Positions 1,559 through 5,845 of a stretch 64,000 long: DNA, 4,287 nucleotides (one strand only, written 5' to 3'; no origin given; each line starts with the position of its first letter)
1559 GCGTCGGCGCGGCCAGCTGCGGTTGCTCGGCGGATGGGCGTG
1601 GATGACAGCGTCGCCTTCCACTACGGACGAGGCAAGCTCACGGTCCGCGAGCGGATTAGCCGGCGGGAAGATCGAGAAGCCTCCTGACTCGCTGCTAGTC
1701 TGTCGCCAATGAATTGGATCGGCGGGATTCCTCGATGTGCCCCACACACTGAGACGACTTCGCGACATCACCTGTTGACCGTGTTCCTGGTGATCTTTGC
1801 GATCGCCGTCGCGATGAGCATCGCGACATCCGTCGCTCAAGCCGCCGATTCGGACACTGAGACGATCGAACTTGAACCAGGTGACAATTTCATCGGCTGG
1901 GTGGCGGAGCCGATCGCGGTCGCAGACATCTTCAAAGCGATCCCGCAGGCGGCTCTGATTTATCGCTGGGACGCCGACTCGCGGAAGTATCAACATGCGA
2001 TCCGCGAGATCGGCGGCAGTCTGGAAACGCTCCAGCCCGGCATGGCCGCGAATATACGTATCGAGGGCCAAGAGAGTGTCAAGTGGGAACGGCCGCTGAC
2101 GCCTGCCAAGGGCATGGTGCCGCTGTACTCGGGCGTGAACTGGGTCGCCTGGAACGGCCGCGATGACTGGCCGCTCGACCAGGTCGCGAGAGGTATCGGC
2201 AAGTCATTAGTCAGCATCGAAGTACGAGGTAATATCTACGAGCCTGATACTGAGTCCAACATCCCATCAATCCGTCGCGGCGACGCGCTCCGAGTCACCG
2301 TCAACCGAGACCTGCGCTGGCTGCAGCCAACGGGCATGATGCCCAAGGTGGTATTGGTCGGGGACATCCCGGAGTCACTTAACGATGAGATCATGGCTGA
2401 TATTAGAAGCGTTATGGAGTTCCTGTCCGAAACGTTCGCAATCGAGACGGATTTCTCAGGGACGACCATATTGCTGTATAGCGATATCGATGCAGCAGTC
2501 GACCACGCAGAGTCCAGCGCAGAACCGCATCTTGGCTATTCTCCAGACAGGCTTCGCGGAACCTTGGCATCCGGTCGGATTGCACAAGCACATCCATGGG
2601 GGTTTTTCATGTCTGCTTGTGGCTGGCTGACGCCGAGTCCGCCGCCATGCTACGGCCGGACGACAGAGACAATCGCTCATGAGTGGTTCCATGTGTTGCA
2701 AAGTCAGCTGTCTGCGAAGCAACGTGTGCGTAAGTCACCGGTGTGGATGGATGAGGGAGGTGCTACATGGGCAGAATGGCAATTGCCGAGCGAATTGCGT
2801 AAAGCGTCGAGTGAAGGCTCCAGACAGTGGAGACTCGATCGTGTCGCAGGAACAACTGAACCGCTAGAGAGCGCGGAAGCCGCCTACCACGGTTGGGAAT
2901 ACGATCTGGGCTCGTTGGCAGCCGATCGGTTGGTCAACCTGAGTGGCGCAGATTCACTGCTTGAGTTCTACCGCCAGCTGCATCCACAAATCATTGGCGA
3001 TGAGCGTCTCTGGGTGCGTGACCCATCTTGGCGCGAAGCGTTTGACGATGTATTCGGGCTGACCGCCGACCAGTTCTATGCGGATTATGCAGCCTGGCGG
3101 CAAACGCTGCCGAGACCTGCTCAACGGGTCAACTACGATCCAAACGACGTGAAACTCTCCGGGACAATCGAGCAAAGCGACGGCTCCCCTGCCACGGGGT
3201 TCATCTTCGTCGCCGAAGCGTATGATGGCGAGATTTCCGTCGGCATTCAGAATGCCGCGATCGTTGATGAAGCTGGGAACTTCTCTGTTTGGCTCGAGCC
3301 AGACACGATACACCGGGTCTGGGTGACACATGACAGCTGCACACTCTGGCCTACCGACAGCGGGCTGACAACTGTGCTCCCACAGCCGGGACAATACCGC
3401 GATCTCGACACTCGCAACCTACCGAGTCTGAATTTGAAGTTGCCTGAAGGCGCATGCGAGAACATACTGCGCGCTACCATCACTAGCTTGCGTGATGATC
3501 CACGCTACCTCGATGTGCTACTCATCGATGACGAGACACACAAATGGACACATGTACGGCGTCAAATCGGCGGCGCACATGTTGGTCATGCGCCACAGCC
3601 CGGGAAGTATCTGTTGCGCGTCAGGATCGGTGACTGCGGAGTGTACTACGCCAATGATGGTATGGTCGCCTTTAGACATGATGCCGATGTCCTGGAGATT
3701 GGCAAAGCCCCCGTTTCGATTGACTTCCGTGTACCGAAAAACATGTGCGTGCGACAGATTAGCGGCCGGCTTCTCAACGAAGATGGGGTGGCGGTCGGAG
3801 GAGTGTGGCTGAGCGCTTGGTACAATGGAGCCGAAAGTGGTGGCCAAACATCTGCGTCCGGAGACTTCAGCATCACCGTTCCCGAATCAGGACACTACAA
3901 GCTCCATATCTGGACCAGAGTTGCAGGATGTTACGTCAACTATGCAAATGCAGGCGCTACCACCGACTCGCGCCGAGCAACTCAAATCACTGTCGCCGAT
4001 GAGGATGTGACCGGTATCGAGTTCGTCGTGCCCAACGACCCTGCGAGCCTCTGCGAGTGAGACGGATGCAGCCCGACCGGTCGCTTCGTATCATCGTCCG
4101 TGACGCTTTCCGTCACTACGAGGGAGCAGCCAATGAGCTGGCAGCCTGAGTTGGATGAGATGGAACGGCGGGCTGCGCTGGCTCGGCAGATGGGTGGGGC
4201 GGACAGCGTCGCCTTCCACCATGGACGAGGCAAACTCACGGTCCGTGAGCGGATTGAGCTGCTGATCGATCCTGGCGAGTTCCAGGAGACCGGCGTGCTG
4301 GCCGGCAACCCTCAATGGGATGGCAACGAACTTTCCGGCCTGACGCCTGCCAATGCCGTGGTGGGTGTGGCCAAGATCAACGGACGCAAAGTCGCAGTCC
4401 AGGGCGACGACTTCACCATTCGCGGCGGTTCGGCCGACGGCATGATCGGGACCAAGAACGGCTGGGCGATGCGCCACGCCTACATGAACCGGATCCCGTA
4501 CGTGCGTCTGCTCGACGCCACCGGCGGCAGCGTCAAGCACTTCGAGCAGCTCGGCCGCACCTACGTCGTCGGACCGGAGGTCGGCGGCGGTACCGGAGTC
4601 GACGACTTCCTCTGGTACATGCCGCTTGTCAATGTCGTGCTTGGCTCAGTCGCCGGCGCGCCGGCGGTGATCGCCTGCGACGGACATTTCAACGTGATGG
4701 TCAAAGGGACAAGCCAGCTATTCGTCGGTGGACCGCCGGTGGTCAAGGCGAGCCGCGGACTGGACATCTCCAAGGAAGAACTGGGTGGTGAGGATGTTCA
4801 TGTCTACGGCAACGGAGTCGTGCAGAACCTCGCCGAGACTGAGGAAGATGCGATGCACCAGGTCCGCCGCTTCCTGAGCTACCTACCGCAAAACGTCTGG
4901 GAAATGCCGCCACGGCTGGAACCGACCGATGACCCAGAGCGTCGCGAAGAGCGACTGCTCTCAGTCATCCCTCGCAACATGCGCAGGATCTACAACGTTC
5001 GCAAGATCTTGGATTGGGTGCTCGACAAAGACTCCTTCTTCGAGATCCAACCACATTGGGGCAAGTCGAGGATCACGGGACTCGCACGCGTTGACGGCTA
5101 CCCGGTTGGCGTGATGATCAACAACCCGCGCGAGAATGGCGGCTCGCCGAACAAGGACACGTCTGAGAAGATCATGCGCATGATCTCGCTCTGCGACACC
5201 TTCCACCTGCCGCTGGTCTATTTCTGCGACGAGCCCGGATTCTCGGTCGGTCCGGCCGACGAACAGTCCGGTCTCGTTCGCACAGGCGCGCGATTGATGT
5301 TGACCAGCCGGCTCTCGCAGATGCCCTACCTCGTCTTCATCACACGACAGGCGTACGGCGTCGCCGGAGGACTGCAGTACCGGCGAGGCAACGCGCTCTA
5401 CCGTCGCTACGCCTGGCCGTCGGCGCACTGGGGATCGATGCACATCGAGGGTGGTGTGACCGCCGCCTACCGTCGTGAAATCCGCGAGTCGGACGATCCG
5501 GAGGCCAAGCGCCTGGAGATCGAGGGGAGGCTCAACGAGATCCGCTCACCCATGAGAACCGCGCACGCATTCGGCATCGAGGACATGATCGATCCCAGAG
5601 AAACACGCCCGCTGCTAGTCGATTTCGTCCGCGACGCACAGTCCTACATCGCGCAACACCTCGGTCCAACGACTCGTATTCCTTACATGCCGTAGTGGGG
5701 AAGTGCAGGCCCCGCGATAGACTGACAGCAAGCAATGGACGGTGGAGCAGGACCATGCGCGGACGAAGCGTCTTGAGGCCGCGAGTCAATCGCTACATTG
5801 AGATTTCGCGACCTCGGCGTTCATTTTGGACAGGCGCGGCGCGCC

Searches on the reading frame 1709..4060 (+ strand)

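Call 93: search_protein_families(library=pfam, proteins=[window:1709-4060:+], max_evalue=0.00001)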
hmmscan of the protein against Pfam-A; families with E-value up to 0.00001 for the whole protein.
window:1709-4060:+ (783 aa): 1 family
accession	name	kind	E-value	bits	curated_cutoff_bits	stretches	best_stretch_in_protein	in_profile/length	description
PF13620.12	CarboxypepD_reg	-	8.1e-06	26.5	32.3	0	683-735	1-55/82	Carboxypeptidase regulatory-like domain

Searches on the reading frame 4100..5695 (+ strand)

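Call 93: search_protein_families(library=pfam, proteins=[window:4100-5695:+], max_evalue=0.00001)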
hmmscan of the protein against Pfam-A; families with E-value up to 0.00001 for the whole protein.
window:4100-5695:+ (531 aa): 1 family
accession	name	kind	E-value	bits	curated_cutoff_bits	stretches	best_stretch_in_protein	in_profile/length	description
PF01039.27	Carboxyl_trans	-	4.5e-86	289.9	22.3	1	40-507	2-472/493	Carboxyl transferase domain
